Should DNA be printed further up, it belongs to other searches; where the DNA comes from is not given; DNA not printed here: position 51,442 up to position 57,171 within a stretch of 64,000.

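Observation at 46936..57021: Tandem giant surface proteins (1809 aa lipoprotein + 1547 aa with beta-barrel-like tail) built from the same Ig-like module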

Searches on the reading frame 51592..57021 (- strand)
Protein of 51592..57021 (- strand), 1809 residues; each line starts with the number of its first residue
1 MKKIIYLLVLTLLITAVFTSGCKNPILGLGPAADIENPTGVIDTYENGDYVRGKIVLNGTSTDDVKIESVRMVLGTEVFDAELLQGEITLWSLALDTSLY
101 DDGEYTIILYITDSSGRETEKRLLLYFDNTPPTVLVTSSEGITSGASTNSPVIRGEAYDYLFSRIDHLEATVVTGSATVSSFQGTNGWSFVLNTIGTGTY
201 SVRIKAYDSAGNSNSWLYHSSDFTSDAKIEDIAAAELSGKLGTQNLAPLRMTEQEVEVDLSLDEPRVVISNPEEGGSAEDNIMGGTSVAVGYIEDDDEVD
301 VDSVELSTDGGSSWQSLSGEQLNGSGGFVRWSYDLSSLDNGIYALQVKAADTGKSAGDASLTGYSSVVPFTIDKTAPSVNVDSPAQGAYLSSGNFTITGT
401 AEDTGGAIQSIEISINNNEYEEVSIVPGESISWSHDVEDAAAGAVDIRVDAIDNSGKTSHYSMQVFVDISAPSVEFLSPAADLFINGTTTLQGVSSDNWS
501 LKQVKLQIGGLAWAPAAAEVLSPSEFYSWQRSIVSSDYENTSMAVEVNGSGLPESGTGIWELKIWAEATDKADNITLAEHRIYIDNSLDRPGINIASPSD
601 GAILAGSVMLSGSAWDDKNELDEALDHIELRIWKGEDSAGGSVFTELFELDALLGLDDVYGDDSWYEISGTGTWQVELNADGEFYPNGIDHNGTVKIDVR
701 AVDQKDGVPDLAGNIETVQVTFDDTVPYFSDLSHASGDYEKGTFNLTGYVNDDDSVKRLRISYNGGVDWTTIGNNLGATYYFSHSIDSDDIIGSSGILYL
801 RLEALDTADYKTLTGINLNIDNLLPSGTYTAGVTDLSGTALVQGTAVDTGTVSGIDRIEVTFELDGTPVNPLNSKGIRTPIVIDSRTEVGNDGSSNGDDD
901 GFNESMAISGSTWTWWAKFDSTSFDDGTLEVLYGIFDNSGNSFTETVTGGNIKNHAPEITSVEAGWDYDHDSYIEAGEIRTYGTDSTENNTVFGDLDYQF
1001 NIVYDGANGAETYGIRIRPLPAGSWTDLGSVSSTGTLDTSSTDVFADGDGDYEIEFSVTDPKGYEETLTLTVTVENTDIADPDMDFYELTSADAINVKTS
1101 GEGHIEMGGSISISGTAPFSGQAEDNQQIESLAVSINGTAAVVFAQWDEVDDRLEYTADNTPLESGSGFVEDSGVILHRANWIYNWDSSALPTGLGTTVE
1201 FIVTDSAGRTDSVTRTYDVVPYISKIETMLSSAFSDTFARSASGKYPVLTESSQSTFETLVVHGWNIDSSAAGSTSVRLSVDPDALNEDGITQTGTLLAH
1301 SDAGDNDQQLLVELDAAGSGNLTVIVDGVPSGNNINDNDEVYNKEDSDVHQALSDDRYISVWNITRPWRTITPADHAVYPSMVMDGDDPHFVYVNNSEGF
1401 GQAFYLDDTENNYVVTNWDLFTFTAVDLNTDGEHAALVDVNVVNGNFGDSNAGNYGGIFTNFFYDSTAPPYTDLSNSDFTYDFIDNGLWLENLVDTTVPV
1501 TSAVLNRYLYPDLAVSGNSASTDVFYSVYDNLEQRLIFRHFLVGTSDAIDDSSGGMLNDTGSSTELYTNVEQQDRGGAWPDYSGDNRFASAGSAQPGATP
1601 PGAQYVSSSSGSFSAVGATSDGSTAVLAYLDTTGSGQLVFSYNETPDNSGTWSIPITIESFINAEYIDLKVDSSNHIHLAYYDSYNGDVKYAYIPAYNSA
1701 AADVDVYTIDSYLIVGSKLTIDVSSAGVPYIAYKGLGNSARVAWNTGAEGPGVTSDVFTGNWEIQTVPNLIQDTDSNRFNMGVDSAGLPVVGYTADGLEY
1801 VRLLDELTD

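Call 6: search_protein_families(library=pfam, proteins=[window:51592-57021:-], max_evalue=0.1)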
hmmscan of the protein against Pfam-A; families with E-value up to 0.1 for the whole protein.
window:51592-57021:- (1809 aa): 5 families
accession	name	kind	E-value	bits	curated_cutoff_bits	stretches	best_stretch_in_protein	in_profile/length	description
PF17957.7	Big_7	-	1.6e-26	93.2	24.1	3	377-449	1-70/70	Bacterial Ig domain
PF19077.6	Big_13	-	5.6e-09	36.9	27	1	141-215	12-92/102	Bacterial Ig-like domain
PF13750.12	Big_3_3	-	2.3e-06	27.8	27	1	91-147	3-61/157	Bacterial Ig-like domain (group 3)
PF15418.12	DUF4625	-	0.00086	20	27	0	101-122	104-125/131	Domain of unknown function (DUF4625)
PF09136.16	Glucodextran_B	-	0.0081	16.5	27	1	377-468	1-82/83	Glucodextranase, domain B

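Call 7: search_protein_families(library=ncbifam, proteins=[window:51592-57021:-], max_evalue=0.1)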
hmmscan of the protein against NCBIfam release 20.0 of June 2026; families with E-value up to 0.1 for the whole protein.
window:51592-57021:- (1809 aa): 3 families
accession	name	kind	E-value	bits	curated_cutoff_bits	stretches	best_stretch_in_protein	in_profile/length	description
NF047441.1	Lepto_OmpL47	equivalog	4.3e-08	33.2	250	1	324-483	96-246/336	multi-beta-barrel domain surface protein OmpL47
NF047446.1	barrel_OmpL47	domain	0.00017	22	40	0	393-460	3-60/68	OmpL47-type beta-barrel domain-containing protein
NF052245.1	SorA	equivalog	0.00019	20.3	600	1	279-352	296-368/396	SorA family sulfite dehydrogenase catalytic subunit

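Call 50: find_encoding_contigs(protein=window:51592-57021:-, flank=1000, max_places=3)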
Protein window:51592-57021:- (1809 aa): no gene with exactly this product is on record in the collection.
